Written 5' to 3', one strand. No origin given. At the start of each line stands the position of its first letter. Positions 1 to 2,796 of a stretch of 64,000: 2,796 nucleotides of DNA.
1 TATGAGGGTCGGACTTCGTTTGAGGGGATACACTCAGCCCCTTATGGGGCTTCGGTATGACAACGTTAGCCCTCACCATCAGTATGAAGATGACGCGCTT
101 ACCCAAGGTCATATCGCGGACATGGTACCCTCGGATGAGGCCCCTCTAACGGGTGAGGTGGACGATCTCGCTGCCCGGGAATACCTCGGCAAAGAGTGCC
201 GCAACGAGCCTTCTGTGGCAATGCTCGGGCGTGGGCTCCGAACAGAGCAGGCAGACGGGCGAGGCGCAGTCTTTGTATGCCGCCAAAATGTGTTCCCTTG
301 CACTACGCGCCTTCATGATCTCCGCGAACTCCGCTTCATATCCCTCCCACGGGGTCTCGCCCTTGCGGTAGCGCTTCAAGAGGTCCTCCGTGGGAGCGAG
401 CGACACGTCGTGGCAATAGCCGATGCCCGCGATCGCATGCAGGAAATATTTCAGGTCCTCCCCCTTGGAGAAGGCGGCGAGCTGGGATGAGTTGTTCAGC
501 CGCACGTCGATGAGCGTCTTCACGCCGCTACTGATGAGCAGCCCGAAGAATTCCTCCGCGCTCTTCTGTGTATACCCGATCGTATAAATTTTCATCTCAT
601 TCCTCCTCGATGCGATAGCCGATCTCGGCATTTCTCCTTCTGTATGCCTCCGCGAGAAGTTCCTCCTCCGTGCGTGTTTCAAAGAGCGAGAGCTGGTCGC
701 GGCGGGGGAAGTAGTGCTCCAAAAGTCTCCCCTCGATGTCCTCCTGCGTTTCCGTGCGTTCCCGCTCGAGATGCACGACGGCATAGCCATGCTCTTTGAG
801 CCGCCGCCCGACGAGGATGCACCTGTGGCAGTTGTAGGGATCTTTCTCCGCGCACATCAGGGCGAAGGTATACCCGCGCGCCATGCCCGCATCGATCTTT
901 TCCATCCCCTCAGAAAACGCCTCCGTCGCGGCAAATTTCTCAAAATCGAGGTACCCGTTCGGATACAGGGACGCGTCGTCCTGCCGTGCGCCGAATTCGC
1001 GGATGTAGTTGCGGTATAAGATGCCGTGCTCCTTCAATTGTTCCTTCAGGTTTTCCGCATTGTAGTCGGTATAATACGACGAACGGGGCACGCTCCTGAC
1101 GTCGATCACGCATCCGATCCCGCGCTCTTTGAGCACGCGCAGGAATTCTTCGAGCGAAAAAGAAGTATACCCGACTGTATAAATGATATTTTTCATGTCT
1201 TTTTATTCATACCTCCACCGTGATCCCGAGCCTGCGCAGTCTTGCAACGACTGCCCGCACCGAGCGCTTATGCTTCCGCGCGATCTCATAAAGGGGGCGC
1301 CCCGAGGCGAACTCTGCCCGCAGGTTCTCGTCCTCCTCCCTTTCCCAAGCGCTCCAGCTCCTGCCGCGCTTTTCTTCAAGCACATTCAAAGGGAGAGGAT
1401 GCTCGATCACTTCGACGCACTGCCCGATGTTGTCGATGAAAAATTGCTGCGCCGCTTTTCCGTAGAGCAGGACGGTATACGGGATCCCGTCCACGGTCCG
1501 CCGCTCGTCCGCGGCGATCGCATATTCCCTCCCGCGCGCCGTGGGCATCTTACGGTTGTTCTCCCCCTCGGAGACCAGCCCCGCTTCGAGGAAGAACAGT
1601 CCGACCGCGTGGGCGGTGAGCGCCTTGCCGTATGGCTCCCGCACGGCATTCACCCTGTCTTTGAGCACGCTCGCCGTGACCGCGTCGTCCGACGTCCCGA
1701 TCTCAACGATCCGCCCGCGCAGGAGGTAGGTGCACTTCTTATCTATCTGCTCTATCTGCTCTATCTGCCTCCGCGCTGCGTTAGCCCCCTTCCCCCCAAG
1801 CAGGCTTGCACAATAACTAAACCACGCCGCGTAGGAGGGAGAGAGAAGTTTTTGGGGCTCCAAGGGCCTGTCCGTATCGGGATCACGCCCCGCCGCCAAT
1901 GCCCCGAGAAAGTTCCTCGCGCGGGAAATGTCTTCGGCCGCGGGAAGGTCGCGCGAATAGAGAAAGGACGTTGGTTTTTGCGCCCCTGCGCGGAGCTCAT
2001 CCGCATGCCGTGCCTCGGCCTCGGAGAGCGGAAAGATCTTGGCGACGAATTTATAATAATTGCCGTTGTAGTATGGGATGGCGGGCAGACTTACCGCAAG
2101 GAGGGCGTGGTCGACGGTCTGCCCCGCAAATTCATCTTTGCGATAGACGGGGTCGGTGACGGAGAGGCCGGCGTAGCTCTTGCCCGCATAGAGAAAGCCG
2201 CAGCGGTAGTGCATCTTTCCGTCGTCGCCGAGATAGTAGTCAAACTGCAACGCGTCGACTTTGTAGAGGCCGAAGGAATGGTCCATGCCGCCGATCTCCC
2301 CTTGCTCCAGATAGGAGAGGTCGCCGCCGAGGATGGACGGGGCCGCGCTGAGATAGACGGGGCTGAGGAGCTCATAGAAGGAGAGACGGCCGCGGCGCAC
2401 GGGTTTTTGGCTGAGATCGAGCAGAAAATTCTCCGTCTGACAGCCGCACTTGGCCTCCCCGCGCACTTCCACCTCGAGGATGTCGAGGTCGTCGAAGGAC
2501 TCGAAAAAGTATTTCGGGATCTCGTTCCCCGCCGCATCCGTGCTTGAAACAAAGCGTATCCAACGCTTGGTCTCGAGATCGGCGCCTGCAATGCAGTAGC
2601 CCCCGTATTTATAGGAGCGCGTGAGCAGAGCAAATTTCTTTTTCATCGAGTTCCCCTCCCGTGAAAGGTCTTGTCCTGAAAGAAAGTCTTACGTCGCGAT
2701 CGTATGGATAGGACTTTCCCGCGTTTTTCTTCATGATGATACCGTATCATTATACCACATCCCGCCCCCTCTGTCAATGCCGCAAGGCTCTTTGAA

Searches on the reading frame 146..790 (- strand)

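Call 90: search_protein_families(library=pfam, proteins=[window:146-790:-], max_evalue=0.0001)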
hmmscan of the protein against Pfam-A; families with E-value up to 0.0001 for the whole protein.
window:146-790:- (214 aa): 2 families
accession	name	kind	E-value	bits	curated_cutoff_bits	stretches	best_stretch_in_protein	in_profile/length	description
PF04343.18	DUF488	-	2.9e-22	80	22.2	1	78-198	2-119/121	Domain of unknown function DUF488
PF22751.1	DUF488-N3a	-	7.7e-12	46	27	1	131-202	42-116/118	Active DUF488-N3 subclade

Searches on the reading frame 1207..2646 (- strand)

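Call 90: search_protein_families(library=pfam, proteins=[window:1207-2646:-], max_evalue=0.0001)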
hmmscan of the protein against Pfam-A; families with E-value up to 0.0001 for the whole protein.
window:1207-2646:- (479 aa): 1 family
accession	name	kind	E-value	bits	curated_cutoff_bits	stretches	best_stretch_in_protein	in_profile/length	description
PF22557.2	DuOB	-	9.3e-33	114.5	27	1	3-204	1-210/210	Dual OB-containing domain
